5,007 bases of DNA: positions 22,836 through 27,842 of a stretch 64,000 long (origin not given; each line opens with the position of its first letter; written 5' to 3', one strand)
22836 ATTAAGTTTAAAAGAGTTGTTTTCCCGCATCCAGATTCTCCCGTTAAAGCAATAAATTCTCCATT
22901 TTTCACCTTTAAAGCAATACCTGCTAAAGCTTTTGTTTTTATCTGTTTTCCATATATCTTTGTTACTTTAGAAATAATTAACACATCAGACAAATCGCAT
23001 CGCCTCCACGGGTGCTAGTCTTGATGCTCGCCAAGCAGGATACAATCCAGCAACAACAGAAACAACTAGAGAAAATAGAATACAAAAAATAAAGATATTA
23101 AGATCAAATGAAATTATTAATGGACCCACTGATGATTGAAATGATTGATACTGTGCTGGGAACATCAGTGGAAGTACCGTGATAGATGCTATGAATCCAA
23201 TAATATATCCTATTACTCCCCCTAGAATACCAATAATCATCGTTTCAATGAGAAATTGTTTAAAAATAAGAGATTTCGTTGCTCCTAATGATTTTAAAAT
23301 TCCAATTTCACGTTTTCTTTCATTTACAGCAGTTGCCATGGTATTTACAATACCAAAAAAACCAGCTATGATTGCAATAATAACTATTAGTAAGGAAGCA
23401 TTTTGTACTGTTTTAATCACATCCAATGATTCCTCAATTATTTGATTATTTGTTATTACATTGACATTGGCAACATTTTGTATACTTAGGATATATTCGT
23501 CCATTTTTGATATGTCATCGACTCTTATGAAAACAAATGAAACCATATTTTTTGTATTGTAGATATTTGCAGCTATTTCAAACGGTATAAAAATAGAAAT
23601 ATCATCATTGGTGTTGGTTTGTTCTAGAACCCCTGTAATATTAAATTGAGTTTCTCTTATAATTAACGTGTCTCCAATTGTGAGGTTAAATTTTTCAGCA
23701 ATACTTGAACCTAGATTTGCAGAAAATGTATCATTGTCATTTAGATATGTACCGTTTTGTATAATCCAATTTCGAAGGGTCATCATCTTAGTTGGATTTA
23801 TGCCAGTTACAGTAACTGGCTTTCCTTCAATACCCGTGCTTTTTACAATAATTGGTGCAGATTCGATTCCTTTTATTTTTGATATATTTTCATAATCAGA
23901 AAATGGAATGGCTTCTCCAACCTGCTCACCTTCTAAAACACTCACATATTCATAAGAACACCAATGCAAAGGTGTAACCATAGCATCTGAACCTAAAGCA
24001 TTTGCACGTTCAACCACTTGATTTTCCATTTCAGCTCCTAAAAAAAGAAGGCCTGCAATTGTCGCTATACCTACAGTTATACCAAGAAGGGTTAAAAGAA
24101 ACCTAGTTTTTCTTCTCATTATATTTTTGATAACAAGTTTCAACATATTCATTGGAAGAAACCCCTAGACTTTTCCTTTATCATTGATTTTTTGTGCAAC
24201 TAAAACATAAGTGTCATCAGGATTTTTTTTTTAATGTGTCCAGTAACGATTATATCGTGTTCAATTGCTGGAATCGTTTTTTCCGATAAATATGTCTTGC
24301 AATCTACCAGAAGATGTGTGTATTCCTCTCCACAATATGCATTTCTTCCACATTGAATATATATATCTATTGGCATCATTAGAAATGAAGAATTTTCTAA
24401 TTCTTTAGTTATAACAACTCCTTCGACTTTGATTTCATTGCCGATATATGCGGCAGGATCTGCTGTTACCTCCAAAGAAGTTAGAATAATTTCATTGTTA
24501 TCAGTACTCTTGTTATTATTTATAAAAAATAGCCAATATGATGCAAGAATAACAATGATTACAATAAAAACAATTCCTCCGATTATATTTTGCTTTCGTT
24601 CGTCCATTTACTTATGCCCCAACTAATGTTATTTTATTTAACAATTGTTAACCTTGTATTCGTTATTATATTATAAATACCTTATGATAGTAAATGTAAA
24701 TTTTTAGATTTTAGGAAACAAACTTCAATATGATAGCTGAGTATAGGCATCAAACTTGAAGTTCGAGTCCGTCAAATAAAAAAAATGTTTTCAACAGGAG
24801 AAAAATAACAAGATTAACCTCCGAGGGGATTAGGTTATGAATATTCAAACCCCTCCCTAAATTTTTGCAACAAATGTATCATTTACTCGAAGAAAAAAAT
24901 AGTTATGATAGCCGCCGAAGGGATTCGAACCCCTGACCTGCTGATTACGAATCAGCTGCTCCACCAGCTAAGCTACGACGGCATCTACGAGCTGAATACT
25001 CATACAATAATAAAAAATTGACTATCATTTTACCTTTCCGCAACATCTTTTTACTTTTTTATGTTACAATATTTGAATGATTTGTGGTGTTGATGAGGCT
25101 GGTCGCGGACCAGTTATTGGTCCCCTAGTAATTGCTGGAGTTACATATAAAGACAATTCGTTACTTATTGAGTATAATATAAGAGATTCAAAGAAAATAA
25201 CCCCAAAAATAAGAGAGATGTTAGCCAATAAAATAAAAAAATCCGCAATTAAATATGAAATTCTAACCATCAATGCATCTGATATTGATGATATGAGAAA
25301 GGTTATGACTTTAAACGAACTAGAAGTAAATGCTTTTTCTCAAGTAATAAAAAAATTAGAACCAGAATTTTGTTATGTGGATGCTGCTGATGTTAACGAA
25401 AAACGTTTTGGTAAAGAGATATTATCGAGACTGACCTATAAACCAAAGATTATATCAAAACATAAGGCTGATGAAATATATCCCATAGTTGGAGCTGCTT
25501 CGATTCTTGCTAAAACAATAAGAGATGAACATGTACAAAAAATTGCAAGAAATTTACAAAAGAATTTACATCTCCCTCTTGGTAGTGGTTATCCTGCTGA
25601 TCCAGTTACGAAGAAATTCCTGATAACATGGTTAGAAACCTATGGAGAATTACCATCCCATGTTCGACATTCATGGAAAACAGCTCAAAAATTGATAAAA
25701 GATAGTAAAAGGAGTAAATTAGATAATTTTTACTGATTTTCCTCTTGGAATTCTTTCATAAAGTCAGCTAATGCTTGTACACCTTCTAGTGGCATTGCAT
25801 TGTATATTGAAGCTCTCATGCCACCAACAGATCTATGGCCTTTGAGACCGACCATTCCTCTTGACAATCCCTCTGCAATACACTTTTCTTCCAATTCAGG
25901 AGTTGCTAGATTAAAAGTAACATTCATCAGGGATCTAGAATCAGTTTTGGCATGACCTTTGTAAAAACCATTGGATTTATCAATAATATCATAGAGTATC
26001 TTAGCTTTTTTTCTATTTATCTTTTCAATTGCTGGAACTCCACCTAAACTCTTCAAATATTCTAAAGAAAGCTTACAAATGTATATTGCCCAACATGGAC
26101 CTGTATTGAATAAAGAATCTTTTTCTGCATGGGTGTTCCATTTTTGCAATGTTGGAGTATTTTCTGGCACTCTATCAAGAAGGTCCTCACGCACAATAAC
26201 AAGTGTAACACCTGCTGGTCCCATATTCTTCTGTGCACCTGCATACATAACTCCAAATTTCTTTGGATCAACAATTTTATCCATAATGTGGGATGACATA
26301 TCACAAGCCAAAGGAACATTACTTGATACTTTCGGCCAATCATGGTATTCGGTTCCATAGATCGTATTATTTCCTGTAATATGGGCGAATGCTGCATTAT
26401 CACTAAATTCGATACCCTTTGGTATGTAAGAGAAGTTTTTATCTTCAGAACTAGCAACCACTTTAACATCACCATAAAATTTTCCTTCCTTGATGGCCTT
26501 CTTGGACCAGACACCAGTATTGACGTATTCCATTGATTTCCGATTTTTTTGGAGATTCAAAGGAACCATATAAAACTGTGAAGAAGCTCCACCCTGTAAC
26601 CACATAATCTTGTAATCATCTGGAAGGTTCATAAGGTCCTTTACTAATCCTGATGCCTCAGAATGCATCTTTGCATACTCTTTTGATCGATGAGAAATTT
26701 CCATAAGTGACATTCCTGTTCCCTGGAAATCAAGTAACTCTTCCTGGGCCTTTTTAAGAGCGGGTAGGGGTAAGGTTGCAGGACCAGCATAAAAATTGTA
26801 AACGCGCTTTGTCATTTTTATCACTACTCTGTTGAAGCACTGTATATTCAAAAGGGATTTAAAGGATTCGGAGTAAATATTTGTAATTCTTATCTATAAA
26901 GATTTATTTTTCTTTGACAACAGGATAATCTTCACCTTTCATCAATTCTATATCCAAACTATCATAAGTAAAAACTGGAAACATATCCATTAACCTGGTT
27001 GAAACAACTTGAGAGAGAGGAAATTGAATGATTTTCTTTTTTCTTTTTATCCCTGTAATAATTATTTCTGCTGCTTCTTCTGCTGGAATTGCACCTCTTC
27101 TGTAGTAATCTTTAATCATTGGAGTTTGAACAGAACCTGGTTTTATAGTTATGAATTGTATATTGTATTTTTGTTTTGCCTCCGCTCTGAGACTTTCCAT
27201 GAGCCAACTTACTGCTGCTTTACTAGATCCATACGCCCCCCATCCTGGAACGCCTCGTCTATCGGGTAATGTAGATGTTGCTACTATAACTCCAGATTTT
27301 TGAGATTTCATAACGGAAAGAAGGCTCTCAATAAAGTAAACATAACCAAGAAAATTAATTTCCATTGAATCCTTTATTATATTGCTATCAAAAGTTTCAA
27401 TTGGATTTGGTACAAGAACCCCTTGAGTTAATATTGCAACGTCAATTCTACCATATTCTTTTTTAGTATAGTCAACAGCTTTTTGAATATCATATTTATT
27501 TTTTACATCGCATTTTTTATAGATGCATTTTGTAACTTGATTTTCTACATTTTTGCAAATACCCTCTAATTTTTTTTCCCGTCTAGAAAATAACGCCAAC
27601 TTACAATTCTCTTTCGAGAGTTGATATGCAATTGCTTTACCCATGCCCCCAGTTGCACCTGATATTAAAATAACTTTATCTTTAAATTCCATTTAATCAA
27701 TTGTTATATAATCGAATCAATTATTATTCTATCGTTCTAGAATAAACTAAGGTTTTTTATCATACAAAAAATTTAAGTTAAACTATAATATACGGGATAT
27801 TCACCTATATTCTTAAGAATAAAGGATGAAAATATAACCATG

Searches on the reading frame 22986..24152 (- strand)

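Call 73: search_protein_families(library=pfam, proteins=[window:22986-24152:-], max_evalue=0.00001)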
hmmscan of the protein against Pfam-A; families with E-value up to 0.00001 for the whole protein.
window:22986-24152:- (388 aa): 2 families
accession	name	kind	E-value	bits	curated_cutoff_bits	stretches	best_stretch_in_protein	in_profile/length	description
PF02687.27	FtsX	-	7.3e-24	84.6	25.5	1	255-380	2-119/120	FtsX-like permease C-terminal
PF12704.14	MacB_PCD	-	2.6e-21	77.3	27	1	19-220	2-200/207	MacB-like periplasmic core domain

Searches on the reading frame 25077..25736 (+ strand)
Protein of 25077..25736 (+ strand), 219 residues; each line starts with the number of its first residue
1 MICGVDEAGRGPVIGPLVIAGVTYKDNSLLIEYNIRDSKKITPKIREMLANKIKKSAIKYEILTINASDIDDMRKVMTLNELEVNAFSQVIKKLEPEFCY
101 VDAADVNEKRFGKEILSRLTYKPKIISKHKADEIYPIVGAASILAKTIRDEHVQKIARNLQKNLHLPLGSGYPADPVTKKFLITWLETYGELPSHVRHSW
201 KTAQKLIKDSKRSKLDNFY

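Call 94: search_protein_families(library=pfam, proteins=[window:25077-25736:+], max_evalue=0.00001)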
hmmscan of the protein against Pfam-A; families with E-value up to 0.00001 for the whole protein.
window:25077-25736:+ (219 aa): 1 family
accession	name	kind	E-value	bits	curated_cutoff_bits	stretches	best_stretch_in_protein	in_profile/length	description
PF01351.25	RNase_HII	-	1.1e-44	153.1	25.8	1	3-202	1-198/199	Ribonuclease HII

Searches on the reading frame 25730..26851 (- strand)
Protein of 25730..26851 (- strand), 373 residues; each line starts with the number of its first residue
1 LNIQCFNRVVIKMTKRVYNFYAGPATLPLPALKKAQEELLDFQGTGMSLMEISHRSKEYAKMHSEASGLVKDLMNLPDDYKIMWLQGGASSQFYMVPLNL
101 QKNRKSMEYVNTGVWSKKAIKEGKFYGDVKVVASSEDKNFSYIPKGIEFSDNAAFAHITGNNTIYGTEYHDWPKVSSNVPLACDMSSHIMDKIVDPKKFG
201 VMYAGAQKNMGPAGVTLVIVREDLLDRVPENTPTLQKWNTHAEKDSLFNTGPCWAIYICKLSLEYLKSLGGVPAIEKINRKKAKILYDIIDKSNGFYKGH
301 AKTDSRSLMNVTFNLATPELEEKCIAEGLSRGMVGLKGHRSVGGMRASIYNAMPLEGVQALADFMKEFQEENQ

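Call 73: search_protein_families(library=pfam, proteins=[window:25730-26851:-], max_evalue=0.00001)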
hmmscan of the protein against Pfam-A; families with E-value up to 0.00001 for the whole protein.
window:25730-26851:- (373 aa): 1 family
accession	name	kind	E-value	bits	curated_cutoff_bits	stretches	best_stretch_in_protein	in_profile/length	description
PF00266.25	Aminotran_5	-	2.1e-41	142.6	21.5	1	17-361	1-371/371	Aminotransferase class-V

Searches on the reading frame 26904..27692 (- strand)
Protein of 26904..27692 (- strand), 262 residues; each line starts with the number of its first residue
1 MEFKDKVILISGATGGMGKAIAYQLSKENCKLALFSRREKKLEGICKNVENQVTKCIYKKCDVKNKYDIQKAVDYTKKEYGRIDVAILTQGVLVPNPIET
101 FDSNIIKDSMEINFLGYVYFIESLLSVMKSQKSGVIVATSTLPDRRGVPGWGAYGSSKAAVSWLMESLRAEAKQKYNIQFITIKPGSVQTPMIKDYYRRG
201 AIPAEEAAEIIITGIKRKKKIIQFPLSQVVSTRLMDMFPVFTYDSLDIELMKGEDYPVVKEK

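Call 94: search_protein_families(library=pfam, proteins=[window:26904-27692:-], max_evalue=0.00001)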
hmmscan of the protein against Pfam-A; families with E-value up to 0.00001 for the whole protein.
window:26904-27692:- (262 aa): 4 families
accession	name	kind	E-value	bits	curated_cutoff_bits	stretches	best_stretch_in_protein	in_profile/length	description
PF00106.31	adh_short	-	2.6e-42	144.9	26.6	1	6-195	1-189/195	short chain dehydrogenase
PF13561.12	adh_short_C2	-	1e-28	100.9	27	1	12-208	1-196/236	Enoyl-(Acyl carrier protein) reductase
PF08659.16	KR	-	9.2e-11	42.4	22.6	1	8-180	3-175/180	KR domain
PF02719.21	Polysacc_synt_2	-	3.2e-07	30.3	20.2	1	8-186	1-169/293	Polysaccharide biosynthesis protein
